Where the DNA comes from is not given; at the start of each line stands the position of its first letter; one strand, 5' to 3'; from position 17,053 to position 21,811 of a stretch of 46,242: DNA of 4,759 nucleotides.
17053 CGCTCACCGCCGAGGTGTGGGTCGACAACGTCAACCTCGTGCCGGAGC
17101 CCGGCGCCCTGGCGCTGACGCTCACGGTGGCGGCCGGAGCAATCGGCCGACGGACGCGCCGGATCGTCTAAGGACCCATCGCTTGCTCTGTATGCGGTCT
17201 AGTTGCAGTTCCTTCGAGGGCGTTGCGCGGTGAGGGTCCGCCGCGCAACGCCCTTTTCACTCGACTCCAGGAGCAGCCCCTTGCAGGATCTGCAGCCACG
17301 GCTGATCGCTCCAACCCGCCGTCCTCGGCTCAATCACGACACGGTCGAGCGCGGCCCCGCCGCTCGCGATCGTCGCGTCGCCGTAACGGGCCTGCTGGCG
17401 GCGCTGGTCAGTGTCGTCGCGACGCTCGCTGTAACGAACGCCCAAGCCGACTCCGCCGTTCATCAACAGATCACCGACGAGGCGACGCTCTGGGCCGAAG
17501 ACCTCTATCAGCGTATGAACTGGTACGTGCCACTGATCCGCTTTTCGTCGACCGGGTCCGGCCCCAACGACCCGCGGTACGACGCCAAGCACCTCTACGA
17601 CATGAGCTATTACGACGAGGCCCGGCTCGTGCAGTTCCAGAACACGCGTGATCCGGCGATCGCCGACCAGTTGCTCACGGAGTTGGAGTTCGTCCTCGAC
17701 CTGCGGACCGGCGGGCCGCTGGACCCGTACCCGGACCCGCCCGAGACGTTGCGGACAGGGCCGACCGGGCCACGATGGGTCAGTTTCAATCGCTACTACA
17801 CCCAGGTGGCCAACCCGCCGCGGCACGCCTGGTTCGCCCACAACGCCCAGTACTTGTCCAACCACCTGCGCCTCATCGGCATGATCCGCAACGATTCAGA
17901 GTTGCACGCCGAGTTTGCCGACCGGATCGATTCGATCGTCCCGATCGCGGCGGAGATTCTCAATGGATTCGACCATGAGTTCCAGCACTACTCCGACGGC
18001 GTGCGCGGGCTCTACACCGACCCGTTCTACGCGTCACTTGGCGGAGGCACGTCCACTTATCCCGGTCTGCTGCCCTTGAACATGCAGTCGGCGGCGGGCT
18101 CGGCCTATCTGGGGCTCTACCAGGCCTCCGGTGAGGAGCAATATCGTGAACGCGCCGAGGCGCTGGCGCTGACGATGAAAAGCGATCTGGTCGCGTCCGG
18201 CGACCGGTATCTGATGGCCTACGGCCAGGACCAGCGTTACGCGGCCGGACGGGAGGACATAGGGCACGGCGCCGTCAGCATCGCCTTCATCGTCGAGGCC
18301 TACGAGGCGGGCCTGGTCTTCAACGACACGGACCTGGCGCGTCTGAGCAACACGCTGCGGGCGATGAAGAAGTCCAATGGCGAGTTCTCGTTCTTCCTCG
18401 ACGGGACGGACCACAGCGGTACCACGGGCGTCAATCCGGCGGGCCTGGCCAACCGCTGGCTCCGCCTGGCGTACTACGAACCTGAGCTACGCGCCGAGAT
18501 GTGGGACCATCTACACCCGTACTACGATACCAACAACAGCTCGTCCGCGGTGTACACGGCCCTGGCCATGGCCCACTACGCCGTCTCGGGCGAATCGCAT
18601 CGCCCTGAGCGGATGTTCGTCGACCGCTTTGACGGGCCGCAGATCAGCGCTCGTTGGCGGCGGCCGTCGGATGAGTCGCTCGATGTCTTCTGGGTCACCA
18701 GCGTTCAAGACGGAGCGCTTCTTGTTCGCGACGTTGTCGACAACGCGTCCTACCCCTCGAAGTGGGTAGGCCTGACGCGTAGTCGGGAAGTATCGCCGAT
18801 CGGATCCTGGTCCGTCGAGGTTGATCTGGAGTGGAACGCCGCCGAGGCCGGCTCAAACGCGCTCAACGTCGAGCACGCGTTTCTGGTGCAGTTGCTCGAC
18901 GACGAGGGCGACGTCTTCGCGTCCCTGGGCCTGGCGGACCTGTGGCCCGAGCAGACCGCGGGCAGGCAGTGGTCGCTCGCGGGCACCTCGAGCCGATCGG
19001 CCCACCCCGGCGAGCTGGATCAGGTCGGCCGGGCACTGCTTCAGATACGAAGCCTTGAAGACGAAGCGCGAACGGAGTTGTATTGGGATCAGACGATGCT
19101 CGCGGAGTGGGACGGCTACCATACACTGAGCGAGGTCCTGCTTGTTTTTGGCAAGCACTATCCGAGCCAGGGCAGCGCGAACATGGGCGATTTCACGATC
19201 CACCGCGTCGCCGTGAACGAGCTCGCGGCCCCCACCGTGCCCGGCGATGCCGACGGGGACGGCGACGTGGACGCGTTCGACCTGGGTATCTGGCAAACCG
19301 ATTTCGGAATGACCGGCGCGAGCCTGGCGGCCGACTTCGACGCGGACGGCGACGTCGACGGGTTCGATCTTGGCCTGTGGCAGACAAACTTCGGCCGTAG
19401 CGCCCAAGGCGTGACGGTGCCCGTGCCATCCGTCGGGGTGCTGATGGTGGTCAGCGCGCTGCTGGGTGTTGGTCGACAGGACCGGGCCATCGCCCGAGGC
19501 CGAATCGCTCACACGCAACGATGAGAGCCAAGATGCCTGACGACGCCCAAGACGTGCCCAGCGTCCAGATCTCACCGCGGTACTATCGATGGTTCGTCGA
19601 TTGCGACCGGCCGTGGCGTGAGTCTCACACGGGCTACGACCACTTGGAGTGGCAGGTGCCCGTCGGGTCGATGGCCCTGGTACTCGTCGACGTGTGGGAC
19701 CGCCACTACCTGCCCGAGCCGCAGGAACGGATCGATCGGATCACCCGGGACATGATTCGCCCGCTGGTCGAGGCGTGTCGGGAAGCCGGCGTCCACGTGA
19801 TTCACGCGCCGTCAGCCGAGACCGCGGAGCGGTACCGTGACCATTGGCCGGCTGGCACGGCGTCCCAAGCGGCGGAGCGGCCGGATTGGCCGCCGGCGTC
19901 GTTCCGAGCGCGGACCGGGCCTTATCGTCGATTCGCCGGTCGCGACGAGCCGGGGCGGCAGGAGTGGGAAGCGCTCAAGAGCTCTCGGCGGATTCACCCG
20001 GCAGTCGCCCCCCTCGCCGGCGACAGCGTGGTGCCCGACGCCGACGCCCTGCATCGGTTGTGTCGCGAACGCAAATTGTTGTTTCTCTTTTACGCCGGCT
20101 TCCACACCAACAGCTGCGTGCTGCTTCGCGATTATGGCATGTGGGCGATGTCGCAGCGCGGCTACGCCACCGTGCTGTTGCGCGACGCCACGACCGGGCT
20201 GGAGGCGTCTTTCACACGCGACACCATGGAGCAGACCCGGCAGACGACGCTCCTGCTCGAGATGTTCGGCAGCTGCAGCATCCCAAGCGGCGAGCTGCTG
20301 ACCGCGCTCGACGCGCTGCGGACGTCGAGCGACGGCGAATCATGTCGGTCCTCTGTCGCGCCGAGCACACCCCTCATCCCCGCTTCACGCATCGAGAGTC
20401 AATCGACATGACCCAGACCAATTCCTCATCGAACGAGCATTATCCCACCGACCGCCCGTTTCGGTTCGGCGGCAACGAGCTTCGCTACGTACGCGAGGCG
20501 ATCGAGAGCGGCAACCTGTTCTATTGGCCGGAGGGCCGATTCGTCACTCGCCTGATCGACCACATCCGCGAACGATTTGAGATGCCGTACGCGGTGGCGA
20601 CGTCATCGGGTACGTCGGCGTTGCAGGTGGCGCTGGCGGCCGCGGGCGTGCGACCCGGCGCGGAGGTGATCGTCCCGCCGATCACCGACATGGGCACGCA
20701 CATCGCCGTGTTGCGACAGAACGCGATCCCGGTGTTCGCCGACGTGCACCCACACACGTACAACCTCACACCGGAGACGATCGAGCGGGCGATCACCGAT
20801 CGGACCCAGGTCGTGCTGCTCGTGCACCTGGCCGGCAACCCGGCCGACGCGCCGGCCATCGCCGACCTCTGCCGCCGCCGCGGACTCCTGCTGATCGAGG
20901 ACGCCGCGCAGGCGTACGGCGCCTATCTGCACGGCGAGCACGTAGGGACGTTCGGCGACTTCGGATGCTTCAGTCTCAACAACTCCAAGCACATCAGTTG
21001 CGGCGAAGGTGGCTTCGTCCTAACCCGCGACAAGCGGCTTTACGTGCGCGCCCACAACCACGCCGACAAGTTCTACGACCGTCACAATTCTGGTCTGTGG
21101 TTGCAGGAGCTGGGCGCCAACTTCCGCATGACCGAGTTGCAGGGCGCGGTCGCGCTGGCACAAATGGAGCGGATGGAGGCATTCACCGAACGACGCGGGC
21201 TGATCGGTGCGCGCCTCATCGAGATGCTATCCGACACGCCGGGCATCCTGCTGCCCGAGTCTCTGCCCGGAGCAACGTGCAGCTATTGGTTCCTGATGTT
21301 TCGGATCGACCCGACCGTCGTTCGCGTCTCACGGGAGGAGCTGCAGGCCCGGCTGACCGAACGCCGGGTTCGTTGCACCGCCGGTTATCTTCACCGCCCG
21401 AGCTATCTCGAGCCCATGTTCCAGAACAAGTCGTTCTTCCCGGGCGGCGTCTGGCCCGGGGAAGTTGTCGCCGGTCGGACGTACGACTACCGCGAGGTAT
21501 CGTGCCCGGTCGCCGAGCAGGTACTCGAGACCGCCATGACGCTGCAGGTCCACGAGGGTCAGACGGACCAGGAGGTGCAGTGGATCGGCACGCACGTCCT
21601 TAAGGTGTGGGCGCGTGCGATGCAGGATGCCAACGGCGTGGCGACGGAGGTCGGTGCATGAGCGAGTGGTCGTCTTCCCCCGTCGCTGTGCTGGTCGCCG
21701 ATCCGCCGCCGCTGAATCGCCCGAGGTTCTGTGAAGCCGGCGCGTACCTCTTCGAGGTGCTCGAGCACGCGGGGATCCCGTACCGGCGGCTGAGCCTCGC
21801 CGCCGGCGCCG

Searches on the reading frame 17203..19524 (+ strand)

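Call 5: search_protein_families(library=pfam, proteins=[window:17203-19524:+], max_evalue=0.01)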
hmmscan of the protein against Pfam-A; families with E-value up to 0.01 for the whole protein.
window:17203-19524:+ (773 aa): 1 family
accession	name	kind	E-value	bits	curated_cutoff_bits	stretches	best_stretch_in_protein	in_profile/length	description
PF00404.24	Dockerin_1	-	0.006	17.2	22.9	0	680-723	1-49/57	Dockerin type I domain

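Call 50: search_protein_families(library=ncbifam, proteins=[window:17203-19524:+], max_evalue=0.001)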
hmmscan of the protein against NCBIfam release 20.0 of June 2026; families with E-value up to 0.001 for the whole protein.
window:17203-19524:+ (773 aa): 0 families

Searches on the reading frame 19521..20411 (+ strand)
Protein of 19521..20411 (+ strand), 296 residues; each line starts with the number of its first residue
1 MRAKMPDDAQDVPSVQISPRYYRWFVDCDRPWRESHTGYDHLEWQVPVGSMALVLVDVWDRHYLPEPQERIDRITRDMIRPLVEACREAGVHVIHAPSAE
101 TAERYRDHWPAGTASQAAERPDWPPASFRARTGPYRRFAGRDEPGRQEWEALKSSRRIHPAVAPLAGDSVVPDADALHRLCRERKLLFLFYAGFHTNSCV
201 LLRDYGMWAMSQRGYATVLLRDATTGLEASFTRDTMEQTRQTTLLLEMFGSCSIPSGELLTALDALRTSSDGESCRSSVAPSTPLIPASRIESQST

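Call 5: search_protein_families(library=pfam, proteins=[window:19521-20411:+], max_evalue=0.01)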
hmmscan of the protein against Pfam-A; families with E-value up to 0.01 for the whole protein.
window:19521-20411:+ (296 aa): 1 family
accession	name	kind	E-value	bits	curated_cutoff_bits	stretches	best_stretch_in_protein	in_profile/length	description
PF00857.26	Isochorismatase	-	5.9e-09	36.7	27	1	52-241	2-165/175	Isochorismatase domain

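Call 35: search_solved_structures(query=window:19521-20411:+, max_evalue=0.01)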
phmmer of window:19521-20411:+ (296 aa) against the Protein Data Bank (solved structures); distinct sequences matched with E-value up to 0.01: 2.
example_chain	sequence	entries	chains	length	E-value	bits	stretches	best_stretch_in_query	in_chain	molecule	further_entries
6xix_A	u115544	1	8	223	0.00049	22.5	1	80-238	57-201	Cysteine hydrolase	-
6xj4_A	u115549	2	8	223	0.0085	18.4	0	80-238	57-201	Cysteine hydrolase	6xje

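Call 50: search_protein_families(library=ncbifam, proteins=[window:19521-20411:+], max_evalue=0.001)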
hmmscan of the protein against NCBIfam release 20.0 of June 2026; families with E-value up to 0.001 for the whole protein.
window:19521-20411:+ (296 aa): 1 family
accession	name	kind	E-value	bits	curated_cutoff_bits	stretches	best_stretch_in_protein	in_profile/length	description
NF050097.1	BiurAmidohydBiuH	equivalog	0.00076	19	370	0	77-236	52-198/221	biuret amidohydrolase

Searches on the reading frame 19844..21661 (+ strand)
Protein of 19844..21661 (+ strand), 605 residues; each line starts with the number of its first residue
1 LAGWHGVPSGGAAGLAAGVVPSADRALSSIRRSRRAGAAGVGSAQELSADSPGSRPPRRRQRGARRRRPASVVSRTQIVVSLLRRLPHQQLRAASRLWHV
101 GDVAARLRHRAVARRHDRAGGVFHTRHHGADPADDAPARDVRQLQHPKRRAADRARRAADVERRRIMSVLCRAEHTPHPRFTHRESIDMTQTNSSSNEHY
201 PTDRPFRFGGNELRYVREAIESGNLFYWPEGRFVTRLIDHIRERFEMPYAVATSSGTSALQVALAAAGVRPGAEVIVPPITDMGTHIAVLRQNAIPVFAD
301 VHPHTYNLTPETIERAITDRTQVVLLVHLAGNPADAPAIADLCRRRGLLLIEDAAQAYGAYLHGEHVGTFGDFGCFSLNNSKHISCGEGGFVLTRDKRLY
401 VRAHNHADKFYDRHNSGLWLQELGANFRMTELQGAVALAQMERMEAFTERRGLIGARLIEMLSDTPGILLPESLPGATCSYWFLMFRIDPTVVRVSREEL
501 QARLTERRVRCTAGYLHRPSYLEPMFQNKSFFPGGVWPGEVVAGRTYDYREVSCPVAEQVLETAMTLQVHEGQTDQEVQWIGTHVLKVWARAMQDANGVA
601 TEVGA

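Call 5: search_protein_families(library=pfam, proteins=[window:19844-21661:+], max_evalue=0.01)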
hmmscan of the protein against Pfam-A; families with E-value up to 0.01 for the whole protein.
window:19844-21661:+ (605 aa): 5 families
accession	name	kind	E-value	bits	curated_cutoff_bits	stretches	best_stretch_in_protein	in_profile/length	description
PF01041.23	DegT_DnrJ_EryC1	-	6.6e-82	276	19.8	1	211-530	6-321/360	DegT/DnrJ/EryC1/StrS aminotransferase family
PF01212.27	Beta_elim_lyase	-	1.1e-07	32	27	1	232-468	32-271/288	Beta-eliminating lyase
PF00266.25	Aminotran_5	-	5.9e-05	22.7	21.5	1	252-359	66-181/371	Aminotransferase class-V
PF00155.27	Aminotran_1_2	-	0.00063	19.5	19.7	1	246-364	64-194/361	Aminotransferase class I and II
PF01053.26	Cys_Met_Meta_PP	-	0.0022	17.1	27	1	247-358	67-178/381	Cys/Met metabolism PLP-dependent enzyme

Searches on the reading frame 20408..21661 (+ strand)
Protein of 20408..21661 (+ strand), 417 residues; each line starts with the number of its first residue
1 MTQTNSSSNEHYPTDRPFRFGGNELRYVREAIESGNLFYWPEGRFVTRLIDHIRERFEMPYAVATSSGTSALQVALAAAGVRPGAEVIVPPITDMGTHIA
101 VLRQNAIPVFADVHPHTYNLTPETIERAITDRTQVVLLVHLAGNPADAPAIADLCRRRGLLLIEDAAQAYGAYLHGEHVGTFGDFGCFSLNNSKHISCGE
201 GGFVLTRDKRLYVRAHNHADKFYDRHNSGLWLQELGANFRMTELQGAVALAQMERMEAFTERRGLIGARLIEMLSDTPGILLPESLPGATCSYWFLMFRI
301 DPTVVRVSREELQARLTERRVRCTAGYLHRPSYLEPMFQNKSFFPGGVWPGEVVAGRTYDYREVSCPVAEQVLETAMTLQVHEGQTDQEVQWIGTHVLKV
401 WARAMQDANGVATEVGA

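Call 50: search_protein_families(library=ncbifam, proteins=[window:20408-21661:+], max_evalue=0.001)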
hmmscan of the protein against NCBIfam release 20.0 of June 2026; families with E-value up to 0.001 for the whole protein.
window:20408-21661:+ (417 aa): 14 families
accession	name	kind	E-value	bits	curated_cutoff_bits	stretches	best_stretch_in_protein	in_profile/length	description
TIGR04181.1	NHT_00031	hypoth_equivalog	6e-60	203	420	1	19-339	7-336/359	LegC family aminotransferase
TIGR03588.1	PseC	equivalog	2.1e-54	184.9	423.5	1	41-342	27-339/380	UDP-4-amino-4,6-dideoxy-N-acetyl-beta-L-altrosamine transaminase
NF008687.0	PRK11706.1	equivalog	2.7e-52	177.8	375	1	21-327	10-320/375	dTDP-4-amino-4,6-dideoxygalactose transaminase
NF008658.2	PRK11658.1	equivalog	2.4e-47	161.4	631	1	12-322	5-319/379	UDP-4-amino-4-deoxy-L-arabinose aminotransferase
NF011936.0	PRK15407.1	equivalog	5.9e-46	157.1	423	2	29-212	50-241/440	lipopolysaccharide biosynthesis protein RfbH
TIGR02379.1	ECA_wecE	subfamily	9.7e-41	139.8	434.85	1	21-300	10-295/376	dTDP-4-amino-4,6-dideoxy-D-glucose transaminase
TIGR04427.1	PLP_DesI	equivalog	8.2e-40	137.1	650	1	42-330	50-332/390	dTDP-4-dehydro-6-deoxyglucose aminotransferase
NF004770.0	PRK06108.1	subfamily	1.2e-07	30.9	422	1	56-174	93-218/396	pyridoxal phosphate-dependent aminotransferase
NF006488.0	PRK08912.1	equivalog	2.8e-07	29.8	498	1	63-146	91-172/387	aminotransferase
NF005817.0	PRK07683.1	equivalog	3.3e-07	29.4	575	1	63-145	93-173/387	aminotransferase A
NF004769.0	PRK06107.1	equivalog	1.3e-05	24.1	617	1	52-148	86-181/402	aspartate transaminase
NF004621.0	PRK05957.1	equivalog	4.1e-05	22.5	498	1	68-179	98-213/389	pyridoxal phosphate-dependent aminotransferase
NF005816.0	PRK07682.1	equivalog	0.00018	20.3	620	1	54-148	80-178/390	aminotransferase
NF005855.0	PRK07777.1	equivalog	0.00037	19.9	553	1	54-178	79-215/391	pyridoxal phosphate-dependent aminotransferase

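Call 54: find_homologous_proteins(query=window:20408-21661:+, max_evalue=1e-30)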
Query window:20408-21661:+ (417 aa): 4165 proteins with E <= 1e-30 among 8000 candidates; the best 120 are listed.
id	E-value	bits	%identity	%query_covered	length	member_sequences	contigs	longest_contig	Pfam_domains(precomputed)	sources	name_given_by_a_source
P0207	7.8e-286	965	100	100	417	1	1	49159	PF01212.28,PF01041.24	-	-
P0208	1.3e-134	467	55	90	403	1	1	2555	PF01053.27,PF01041.24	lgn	-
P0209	1.5e-134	467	54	98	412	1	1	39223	PF01212.28,PF01041.24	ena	-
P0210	4.8e-133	462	54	92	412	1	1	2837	PF01041.24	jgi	jgi:dTDP-4-amino-4,6-dideoxygalactose transaminase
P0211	5.3e-132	458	53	93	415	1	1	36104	PF01212.28,PF01041.24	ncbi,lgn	-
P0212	6.7e-130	451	52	91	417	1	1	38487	PF01041.24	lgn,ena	-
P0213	1.3e-127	444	51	96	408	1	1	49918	PF01041.24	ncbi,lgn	-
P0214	1.8e-127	444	52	94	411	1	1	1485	PF01212.28,PF01041.24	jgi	jgi:perosamine synthetase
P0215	1.3e-125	437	53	93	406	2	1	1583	PF01041.24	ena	-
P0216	4.8e-125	435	51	93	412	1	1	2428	PF01041.24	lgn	-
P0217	2.0e-124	433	52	91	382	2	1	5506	PF01212.28,PF01053.27,PF01041.24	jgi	-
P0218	5.5e-124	432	53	90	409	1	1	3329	PF01212.28,PF01053.27,PF01041.24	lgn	-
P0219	7.1e-124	432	50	95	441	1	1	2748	PF01041.24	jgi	jgi:dTDP-4-amino-4,6-dideoxygalactose transaminase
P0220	8.7e-123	428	51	92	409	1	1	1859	PF01212.28,PF01053.27,PF01041.24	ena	-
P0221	8.7e-123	428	52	90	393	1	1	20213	PF01041.24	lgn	-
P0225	9.1e-122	425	51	90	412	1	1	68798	PF01041.24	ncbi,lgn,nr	ncbi:MAG: DegT/DnrJ/EryC1/StrS family aminotransferase [Planctomycetes bacterium]|nr:DegT/DnrJ/EryC1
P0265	4.0e-105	370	46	92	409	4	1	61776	PF01041.24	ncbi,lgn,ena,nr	ncbi:MAG: DegT/DnrJ/EryC1/StrS family aminotransferase [Lentisphaeria bacterium]|nr:DegT/DnrJ/EryC1/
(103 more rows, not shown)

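Call 55: find_encoding_contigs(protein=P0209, flank=8000, max_places=1)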
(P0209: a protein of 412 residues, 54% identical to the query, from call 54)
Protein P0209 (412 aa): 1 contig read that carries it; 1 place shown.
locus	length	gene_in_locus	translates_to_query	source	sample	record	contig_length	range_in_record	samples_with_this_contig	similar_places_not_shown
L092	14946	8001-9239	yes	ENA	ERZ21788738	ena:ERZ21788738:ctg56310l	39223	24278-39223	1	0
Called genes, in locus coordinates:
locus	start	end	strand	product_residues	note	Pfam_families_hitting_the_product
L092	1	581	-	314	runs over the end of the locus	PF01041:DegT_DnrJ_EryC1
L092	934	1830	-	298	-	PF00795:CN_hydrolase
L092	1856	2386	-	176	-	-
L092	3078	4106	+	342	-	PF00528:BPD_transp_1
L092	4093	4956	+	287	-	PF00528:BPD_transp_1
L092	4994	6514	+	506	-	PF01547:SBP_bac_1, PF13416:SBP_bac_8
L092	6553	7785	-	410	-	PF12840:HTH_20 (weak), PF00480:ROK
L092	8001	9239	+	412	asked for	PF01041:DegT_DnrJ_EryC1, PF01212:Beta_elim_lyase (weak)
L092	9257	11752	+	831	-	PF07940:Hepar_II_III_C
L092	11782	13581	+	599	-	-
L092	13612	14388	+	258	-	PF00857:Isochorismatase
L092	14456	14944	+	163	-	?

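Call 56: find_encoding_contigs(protein=P0225, flank=8000, max_places=1)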
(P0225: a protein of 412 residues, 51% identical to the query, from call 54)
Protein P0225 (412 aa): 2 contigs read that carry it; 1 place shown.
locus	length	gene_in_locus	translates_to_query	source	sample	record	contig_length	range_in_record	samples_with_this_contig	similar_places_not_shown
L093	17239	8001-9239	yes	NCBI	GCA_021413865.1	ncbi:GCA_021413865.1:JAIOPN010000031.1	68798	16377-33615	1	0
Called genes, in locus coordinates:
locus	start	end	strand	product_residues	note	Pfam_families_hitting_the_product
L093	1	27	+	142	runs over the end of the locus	-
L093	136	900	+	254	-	-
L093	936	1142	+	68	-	-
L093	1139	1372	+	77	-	PF07471:Phage_Nu1 (weak), PF12728:HTH_17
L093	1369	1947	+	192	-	PF13730:HTH_36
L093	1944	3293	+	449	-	PF00772:DnaB, PF13481:AAA_25, PF03796:DnaB_C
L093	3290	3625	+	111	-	-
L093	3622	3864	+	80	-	-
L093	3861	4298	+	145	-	-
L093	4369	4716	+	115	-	-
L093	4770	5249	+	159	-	-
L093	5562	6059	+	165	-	-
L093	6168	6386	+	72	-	PF13560:HTH_31 (weak), PF01381:HTH_3 (weak)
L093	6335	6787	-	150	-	-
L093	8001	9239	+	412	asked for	PF01041:DegT_DnrJ_EryC1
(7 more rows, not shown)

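Call 57: find_encoding_contigs(protein=P0265, flank=8000, max_places=1)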
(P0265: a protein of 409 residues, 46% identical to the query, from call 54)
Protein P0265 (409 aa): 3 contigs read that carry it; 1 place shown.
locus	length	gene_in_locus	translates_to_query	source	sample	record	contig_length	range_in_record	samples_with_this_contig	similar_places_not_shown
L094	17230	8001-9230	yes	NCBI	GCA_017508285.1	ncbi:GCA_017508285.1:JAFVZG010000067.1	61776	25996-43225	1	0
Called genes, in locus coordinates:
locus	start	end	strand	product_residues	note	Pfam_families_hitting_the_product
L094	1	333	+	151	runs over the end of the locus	PF00383:dCMP_cyt_deam_1, PF14437:MafB19-deam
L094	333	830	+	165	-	PF01467:CTP_transf_like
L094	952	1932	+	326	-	PF07963:N_methyl (weak), PF07596:SBP_bac_10 (weak)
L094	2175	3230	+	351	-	PF00246:Peptidase_M14 (weak)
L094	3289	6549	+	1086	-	-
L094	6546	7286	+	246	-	PF04909:Amidohydro_2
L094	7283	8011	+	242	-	-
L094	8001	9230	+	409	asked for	PF01041:DegT_DnrJ_EryC1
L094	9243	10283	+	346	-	-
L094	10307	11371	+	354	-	PF00701:DHDPS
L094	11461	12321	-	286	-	PF02311:AraC_binding, PF00165:HTH_AraC (faint), PF12833:HTH_18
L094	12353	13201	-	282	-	PF01073:3Beta_HSD (faint), PF01370:Epimerase, PF04321:RmlD_sub_bind, PF16363:GDP_Man_Dehyd, PF07993:NAD_binding_4 (weak), PF02719:Polysacc_synt_2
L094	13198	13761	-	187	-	PF00908:dTDP_sugar_isom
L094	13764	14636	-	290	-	PF00483:NTP_transferase, PF12804:NTP_transf_3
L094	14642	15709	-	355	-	PF00106:adh_short (faint), PF01073:3Beta_HSD, PF01370:Epimerase, PF02719:Polysacc_synt_2, PF04321:RmlD_sub_bind, PF16363:GDP_Man_Dehyd, PF07993:NAD_binding_4 (weak)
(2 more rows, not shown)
